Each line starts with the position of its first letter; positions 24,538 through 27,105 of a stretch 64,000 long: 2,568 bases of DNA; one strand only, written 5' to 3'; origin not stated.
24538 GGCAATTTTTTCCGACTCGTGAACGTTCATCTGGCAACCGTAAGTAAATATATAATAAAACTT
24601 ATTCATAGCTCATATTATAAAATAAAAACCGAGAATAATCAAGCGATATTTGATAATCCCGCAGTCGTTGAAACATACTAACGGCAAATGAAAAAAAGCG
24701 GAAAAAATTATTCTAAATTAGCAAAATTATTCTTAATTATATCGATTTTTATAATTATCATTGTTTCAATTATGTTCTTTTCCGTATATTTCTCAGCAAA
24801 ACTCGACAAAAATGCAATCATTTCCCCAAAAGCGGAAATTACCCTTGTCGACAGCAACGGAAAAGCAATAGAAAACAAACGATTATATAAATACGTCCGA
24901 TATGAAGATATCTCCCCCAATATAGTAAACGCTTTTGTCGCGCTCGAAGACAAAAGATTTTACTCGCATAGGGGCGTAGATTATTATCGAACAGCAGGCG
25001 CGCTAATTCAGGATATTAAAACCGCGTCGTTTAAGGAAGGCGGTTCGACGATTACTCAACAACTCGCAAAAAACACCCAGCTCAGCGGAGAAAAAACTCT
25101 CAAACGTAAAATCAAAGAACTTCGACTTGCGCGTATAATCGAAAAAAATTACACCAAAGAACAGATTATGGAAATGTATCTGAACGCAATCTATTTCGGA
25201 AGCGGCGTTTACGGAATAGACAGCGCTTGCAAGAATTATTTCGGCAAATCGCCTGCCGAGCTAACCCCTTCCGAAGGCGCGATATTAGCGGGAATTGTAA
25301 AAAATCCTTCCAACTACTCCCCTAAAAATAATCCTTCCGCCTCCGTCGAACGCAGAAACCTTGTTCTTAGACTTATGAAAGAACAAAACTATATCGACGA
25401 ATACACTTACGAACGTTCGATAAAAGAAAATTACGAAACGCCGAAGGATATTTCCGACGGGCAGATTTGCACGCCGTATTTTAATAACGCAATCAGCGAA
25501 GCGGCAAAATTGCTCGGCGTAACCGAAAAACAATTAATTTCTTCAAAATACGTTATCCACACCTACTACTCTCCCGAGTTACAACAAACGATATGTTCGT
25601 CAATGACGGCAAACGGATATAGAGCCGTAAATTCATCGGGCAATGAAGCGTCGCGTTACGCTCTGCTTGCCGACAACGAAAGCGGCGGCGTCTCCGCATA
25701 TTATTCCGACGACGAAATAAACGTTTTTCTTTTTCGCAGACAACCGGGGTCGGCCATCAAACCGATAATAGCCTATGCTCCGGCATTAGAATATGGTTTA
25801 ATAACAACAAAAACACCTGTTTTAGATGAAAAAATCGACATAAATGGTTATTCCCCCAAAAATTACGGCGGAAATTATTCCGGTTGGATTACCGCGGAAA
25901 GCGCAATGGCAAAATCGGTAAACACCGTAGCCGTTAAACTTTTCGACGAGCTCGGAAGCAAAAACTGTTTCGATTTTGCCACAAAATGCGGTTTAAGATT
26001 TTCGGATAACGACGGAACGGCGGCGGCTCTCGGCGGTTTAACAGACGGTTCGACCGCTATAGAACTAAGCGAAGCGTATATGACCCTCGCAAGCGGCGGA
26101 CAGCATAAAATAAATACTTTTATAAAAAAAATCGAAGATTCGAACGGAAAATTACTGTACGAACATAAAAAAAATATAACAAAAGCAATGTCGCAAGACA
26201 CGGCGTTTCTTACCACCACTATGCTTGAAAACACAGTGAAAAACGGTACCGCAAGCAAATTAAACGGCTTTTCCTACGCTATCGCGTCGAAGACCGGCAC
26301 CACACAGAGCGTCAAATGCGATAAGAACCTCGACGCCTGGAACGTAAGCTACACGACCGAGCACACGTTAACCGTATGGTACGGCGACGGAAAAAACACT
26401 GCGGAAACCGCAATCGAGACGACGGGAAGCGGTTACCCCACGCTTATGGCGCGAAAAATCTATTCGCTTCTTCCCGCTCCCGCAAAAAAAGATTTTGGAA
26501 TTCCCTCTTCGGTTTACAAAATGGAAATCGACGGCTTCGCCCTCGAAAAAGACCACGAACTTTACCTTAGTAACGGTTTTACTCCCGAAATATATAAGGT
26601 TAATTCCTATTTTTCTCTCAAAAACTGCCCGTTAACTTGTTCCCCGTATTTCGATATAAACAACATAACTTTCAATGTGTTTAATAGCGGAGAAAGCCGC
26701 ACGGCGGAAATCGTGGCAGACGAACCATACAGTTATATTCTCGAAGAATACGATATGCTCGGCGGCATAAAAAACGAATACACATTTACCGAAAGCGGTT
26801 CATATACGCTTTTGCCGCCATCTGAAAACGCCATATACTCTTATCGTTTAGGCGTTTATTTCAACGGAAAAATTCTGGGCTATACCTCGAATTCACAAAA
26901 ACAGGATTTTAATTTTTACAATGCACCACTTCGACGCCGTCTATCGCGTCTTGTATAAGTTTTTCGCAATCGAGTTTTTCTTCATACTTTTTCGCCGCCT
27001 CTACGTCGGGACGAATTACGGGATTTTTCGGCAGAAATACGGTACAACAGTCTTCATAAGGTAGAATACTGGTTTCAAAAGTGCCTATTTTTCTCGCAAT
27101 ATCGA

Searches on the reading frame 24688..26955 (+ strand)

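Call 90: search_protein_families(library=pfam, proteins=[window:24688-26955:+], max_evalue=0.00001)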
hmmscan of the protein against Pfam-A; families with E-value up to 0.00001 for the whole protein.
window:24688-26955:+ (756 aa): 2 families
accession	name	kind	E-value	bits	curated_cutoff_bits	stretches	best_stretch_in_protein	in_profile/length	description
PF00912.28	Transgly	-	7.9e-63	211.5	27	1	63-230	10-177/178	Transglycosylase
PF00905.27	Transpeptidase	-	2.9e-24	86.2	22.1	1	325-558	3-267/299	Penicillin binding protein transpeptidase domain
